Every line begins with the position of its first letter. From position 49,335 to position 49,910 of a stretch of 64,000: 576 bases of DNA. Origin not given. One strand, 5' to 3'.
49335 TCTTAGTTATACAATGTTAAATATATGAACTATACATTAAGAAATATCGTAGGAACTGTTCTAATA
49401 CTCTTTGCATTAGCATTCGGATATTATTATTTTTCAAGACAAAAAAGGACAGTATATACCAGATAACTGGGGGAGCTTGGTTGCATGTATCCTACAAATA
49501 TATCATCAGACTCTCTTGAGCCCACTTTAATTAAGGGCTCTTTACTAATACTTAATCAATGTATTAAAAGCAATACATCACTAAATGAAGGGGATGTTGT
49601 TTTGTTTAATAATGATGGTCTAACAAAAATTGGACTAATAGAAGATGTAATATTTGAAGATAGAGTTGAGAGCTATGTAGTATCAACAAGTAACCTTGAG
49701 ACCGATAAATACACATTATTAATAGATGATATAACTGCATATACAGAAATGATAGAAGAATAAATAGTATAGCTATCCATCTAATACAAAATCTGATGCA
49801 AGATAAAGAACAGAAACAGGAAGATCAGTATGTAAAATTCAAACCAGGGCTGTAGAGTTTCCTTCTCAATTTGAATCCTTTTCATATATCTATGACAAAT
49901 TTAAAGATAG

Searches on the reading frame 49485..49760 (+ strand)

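Call 85: search_protein_families(library=pfam, proteins=[window:49485-49760:+], max_evalue=0.01)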
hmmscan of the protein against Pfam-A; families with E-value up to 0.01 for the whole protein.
window:49485-49760:+ (92 aa): 1 family
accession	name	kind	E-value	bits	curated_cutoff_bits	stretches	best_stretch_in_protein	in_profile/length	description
PF10502.14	Peptidase_S26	-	6.8e-05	23.3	22.9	1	3-52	25-74/168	Signal peptidase, peptidase S26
